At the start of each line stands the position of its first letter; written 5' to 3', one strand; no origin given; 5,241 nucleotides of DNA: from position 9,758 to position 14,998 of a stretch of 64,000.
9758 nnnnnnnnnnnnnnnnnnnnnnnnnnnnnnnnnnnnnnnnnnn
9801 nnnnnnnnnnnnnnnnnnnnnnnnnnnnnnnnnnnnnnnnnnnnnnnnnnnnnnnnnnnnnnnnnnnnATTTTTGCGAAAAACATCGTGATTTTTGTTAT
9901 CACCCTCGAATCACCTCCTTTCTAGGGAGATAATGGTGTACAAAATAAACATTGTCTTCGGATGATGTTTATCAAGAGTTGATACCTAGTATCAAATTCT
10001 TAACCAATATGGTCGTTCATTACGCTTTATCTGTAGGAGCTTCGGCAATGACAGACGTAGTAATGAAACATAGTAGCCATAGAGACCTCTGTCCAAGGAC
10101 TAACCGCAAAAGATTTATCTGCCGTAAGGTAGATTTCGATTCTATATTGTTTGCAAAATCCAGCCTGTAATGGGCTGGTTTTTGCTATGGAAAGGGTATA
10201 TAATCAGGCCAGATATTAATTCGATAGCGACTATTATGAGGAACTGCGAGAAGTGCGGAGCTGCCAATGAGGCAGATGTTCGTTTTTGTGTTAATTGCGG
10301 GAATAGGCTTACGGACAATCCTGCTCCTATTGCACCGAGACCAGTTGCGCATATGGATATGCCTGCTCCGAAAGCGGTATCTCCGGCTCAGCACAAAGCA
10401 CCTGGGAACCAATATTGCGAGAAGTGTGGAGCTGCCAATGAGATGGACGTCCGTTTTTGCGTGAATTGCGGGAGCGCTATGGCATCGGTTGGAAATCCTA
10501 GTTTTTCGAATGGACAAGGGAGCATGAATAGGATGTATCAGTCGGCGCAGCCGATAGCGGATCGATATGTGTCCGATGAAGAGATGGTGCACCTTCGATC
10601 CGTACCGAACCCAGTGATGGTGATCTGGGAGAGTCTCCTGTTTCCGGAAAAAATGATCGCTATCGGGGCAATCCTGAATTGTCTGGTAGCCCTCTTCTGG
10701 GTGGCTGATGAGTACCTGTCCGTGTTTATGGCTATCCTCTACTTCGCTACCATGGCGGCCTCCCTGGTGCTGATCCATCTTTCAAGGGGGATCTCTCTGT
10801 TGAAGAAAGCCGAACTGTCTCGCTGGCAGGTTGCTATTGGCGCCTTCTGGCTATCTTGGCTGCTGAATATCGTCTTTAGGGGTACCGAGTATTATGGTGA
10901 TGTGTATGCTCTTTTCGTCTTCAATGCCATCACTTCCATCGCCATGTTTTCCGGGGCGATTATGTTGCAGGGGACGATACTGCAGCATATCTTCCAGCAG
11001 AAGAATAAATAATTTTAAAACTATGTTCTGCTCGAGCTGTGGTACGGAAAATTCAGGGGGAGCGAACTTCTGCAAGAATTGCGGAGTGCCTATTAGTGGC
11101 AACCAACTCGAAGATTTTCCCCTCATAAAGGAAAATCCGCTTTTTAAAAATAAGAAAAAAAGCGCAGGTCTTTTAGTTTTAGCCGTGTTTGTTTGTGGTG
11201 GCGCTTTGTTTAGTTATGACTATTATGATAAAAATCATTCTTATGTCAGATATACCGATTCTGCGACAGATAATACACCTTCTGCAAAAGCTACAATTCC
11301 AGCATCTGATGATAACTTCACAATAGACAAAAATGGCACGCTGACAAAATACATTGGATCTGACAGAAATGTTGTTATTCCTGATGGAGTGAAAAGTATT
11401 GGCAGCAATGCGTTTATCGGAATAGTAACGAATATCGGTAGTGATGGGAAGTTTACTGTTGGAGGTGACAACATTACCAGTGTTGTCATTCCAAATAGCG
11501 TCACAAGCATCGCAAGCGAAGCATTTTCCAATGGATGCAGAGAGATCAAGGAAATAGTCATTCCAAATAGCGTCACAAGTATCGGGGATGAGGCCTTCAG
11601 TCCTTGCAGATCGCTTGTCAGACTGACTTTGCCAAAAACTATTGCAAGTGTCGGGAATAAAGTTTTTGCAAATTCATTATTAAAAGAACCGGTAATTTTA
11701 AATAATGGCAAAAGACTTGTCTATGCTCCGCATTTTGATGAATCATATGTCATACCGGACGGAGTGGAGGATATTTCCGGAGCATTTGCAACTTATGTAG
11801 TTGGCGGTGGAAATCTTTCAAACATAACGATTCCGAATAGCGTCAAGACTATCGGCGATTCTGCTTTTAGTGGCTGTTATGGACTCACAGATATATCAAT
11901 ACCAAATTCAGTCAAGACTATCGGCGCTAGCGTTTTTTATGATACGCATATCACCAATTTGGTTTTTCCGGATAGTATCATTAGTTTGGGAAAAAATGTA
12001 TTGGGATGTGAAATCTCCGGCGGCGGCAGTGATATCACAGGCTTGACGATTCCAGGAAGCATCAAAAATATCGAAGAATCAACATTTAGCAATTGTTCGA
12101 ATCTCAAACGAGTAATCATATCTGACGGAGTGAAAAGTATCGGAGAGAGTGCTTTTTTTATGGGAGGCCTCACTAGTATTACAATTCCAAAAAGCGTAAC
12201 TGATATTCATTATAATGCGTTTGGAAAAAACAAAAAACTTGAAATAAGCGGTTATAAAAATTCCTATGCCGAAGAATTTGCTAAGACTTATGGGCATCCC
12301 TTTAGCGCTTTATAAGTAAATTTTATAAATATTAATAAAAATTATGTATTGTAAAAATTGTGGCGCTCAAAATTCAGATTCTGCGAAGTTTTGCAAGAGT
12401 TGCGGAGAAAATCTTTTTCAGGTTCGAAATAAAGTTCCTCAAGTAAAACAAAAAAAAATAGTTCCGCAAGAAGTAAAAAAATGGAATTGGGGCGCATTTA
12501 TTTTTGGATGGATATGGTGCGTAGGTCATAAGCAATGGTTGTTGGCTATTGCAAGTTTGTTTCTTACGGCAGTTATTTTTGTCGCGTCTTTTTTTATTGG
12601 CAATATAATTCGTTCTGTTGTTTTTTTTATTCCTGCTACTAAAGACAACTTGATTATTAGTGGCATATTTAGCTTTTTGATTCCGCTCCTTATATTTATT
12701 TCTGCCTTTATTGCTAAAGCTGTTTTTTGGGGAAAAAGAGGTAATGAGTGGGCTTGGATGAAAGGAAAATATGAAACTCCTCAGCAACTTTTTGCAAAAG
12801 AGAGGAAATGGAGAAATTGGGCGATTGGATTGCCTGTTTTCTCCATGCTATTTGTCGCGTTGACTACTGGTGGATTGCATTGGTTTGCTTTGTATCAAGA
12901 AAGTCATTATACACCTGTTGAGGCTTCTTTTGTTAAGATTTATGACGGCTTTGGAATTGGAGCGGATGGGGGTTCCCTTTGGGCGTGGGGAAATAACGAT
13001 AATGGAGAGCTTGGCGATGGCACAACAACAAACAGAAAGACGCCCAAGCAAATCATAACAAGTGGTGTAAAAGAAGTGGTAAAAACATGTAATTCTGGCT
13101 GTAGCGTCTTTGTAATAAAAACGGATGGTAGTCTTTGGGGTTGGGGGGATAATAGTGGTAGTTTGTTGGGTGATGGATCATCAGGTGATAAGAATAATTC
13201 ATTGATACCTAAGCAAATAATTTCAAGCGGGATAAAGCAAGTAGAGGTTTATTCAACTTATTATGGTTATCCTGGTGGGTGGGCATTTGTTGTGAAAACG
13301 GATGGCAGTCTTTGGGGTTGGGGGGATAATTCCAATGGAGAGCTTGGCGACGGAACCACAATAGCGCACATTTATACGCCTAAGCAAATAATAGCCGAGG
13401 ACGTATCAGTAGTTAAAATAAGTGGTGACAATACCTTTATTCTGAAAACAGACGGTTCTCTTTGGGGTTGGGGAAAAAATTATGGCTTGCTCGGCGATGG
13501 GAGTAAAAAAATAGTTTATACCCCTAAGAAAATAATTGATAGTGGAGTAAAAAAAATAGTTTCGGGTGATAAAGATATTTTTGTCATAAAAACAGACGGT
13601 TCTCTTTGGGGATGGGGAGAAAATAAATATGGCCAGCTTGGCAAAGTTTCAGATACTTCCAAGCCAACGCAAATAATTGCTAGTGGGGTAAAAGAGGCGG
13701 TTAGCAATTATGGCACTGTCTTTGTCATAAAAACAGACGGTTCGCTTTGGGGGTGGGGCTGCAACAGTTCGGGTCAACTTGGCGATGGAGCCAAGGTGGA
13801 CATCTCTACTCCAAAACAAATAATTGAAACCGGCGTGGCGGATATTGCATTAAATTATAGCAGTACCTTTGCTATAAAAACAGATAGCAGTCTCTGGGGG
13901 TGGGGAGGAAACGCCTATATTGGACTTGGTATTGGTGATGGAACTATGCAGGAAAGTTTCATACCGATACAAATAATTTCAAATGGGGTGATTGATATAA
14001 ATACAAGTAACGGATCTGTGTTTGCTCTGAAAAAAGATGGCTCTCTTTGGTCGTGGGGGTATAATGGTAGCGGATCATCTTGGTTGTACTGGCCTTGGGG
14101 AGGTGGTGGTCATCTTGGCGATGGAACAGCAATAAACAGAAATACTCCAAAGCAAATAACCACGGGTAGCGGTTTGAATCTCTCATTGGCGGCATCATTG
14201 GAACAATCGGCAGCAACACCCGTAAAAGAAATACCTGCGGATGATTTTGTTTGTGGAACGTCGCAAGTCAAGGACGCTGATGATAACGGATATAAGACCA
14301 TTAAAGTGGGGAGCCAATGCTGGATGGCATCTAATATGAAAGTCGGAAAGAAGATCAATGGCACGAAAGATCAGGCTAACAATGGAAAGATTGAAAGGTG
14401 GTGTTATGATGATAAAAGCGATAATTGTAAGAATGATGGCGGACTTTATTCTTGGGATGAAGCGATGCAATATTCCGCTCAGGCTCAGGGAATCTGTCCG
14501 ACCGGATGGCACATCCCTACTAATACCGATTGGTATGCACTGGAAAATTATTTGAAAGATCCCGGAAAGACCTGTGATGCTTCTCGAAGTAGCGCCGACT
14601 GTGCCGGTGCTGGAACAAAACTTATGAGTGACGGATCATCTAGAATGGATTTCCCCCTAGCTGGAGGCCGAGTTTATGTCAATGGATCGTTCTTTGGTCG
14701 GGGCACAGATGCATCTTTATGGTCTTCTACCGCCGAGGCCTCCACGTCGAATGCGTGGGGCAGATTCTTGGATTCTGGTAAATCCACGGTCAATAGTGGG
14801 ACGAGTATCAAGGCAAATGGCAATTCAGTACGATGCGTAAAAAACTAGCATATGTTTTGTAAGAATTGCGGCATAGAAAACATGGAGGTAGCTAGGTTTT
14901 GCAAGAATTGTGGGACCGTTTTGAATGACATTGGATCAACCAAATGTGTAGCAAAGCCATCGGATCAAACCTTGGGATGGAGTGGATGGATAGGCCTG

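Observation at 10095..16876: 58-bp direct repeats bracket a 6.7-kb block of paralogous zinc-ribbon-anchored surface proteins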

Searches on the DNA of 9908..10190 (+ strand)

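Call 86: search_dna_similar(query=window:9908-10190:+, collection=phages, mode=distant, max_rows=10)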
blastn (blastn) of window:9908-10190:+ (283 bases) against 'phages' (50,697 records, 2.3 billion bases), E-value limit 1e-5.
No match.
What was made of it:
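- Tried and rejected: The trailer against GenBank phages: no match (call 86).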

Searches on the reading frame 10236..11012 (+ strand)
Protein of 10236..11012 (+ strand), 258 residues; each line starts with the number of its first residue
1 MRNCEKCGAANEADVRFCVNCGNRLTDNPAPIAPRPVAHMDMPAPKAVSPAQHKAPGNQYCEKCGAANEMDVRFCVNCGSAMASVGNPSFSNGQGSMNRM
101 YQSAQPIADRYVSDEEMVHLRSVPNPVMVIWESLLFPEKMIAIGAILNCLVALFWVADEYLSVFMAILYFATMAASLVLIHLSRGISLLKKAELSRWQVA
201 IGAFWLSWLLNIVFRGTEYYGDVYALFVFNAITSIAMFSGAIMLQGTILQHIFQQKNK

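Call 10: search_protein_families(library=pfam, proteins=[window:10236-11012:+], max_evalue=0.01)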
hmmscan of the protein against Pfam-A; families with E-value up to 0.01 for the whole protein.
window:10236-11012:+ (258 aa): 9 families
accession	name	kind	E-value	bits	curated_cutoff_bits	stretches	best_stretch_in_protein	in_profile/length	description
PF13240.11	Zn_Ribbon_1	-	1e-12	47.8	25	2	60-81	1-22/23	zinc-ribbon domain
PF24463.1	DUF7577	-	1.2e-11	44.4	28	2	3-25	4-26/27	Domain of unknown function (DUF7577)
PF12773.13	DZR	-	3.6e-10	40.3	27.3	1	4-79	1-45/45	Double zinc ribbon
PF13248.11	Zn_ribbon_3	-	1.5e-09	37.4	27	2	1-25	2-26/26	zinc-ribbon domain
PF17032.10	Zn_ribbon_15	-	1.4e-05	26.3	28.9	0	57-79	51-73/73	zinc-ribbon family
PF24460.1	DUF7575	-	2.7e-05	23.9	28.5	0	3-25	5-27/28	Domain of unknown function (DUF7575)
PF14803.11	Zn_ribbon_Nudix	-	0.0014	18.9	25.6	0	16-26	1-11/34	Nudix N-terminal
PF00641.23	Zn_ribbon_RanBP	-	0.0073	16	27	0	3-23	6-26/30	Zn-finger in Ran binding protein and others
PF10005.14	Zn_ribbon_DZR_6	-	0.0078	17.3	23.4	0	60-84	3-27/93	zinc-ribbon domain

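Call 56: search_protein_families(library=phrogs, proteins=[window:10236-11012:+], max_evalue=0.001)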
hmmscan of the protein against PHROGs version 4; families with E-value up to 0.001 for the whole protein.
window:10236-11012:+ (258 aa): 2 families
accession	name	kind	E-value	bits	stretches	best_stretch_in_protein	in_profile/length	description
phrog_2546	-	unknown function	6.2e-05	24.3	0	60-85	2-27/180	-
phrog_10714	-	unknown function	0.00012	23.3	0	3-28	75-102/109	-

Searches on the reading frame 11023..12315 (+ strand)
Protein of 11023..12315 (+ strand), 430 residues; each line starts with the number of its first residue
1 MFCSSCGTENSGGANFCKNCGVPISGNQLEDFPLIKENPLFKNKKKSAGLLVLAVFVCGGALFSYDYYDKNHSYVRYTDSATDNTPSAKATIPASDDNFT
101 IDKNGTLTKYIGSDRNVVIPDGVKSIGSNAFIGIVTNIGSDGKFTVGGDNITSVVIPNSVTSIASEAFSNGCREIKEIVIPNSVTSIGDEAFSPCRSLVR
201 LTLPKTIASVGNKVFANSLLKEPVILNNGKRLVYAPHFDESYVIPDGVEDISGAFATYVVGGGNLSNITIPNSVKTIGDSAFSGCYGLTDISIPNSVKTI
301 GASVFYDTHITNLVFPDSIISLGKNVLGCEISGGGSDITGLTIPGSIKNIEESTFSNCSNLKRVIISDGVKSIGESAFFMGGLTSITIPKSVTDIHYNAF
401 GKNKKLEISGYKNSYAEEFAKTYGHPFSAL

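Call 10: search_protein_families(library=pfam, proteins=[window:11023-12315:+], max_evalue=0.01)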
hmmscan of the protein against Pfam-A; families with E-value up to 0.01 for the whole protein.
window:11023-12315:+ (430 aa): 7 families
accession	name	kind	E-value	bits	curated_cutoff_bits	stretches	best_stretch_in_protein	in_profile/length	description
PF13306.12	LRR_5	-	7.8e-57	191.1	27.7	3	116-221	15-104/127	BspA type Leucine rich repeat region (6 copies)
PF13855.12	LRR_8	-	9.4e-07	28.9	27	0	158-203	11-56/61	Leucine rich repeat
PF13240.11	Zn_Ribbon_1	-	3.5e-06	27.1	25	1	2-21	1-20/23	zinc-ribbon domain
PF05725.18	FNIP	-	4.5e-05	23.9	21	0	150-187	4-39/44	FNIP Repeat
PF13248.11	Zn_ribbon_3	-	9.5e-05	22.2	27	1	3-24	5-26/26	zinc-ribbon domain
PF12773.13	DZR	-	0.00022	21.8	27.3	1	3-24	1-22/45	Double zinc ribbon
PF24463.1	DUF7577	-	0.0004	20.4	28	1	2-21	4-23/27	Domain of unknown function (DUF7577)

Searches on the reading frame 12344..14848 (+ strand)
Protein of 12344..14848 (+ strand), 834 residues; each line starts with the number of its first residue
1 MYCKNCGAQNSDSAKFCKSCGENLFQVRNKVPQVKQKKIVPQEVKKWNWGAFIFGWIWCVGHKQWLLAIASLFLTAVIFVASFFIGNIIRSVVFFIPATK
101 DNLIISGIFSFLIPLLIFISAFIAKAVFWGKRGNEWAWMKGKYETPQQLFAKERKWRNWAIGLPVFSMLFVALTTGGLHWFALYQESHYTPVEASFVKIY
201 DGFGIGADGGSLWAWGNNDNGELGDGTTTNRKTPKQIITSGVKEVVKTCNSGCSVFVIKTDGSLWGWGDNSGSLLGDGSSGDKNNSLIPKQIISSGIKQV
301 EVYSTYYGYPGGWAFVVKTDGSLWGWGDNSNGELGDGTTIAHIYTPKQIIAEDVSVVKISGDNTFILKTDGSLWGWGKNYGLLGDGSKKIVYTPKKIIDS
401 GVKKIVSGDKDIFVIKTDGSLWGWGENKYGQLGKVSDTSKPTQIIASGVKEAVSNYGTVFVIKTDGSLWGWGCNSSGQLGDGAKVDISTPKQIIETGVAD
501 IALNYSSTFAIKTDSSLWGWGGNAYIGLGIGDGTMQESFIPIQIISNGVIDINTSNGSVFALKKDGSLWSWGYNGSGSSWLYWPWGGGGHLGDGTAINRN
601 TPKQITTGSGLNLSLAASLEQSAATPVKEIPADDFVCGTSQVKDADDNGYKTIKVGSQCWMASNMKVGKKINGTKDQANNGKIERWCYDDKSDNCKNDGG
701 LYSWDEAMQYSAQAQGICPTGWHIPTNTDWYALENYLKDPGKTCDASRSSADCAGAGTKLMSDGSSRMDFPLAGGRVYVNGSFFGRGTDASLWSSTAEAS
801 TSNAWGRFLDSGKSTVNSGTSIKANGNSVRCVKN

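Call 10: search_protein_families(library=pfam, proteins=[window:12344-14848:+], max_evalue=0.01)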
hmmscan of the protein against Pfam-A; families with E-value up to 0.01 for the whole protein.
window:12344-14848:+ (834 aa): 11 families
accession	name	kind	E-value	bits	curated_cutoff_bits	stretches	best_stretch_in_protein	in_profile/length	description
PF25390.1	WD40_RLD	-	3.6e-71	240.8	150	2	314-606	43-346/363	RCC1-like domain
PF00415.24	RCC1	-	1.4e-47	160.5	21.7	6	465-510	1-49/50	Regulator of chromosome condensation (RCC1) repeat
PF13540.12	RCC1_2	-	2.8e-30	103.7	22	5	402-431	1-30/30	Regulator of chromosome condensation (RCC1) repeat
PF09603.15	Fib_succ_major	-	1.1e-28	101.3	33.9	1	653-833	1-187/187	Fibrobacter succinogenes major domain (Fib_succ_major)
PF13240.11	Zn_Ribbon_1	-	4.4e-07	29.9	25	1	2-22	1-21/23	zinc-ribbon domain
PF25384.1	Alsin_RLD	-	1.3e-06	28.4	100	0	378-445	250-318/405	Alsin RCC1-like domain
PF07603.17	Lcl_C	-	2e-05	25.3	34.9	1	694-833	14-117/117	Lcl C-terminal domain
PF13248.11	Zn_ribbon_3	-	4e-05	23.4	27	1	2-24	4-26/26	zinc-ribbon domain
PF12773.13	DZR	-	0.00022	21.8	27.3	1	3-24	1-22/45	Double zinc ribbon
PF24463.1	DUF7577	-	0.00024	21.1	28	1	2-24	4-26/27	Domain of unknown function (DUF7577)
PF10947.13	DUF2628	-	0.0036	18.2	23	1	46-95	22-62/93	Protein of unknown function (DUF2628)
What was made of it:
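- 12344..14848 (+): g3: zinc ribbon, TM segments, RCC1 propeller and Fib_succ_major (FISUMP) domain. Pfam WD40_RLD (3.6e-71), RCC1, Fib_succ_major (1.1e-28) (call 10).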

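Call 22: find_encoding_contigs(protein=window:12344-14848:+, flank=10000, max_places=10)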
Protein window:12344-14848:+ (834 aa): 1 contig read that carries it; 1 place shown.
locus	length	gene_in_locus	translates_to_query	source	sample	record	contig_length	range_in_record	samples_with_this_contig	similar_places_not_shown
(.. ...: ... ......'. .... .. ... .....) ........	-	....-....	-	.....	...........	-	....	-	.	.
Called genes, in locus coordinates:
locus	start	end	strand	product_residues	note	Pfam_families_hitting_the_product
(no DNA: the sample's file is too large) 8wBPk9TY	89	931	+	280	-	PF17032:Zn_ribbon_15 (faint), PF12773:DZR, PF13240:Zn_Ribbon_1 (weak), PF13248:Zn_ribbon_3 (weak), PF24460:DUF7575 (faint), PF24463:DUF7577 (weak), PF13240:Zn_Ribbon_1 (weak)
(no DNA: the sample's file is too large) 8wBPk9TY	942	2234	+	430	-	PF13240:Zn_Ribbon_1 (weak), PF13306:LRR_5, PF13855:LRR_8 (faint), PF13306:LRR_5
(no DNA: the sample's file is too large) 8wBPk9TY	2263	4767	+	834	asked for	PF13240:Zn_Ribbon_1 (weak), PF00415:RCC1, PF13540:RCC1_2 (faint), PF25384:Alsin_RLD (faint), PF25390:WD40_RLD, PF00415:RCC1, PF09603:Fib_succ_major, PF26707:DUF8237 (faint)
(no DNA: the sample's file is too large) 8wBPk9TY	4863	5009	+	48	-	-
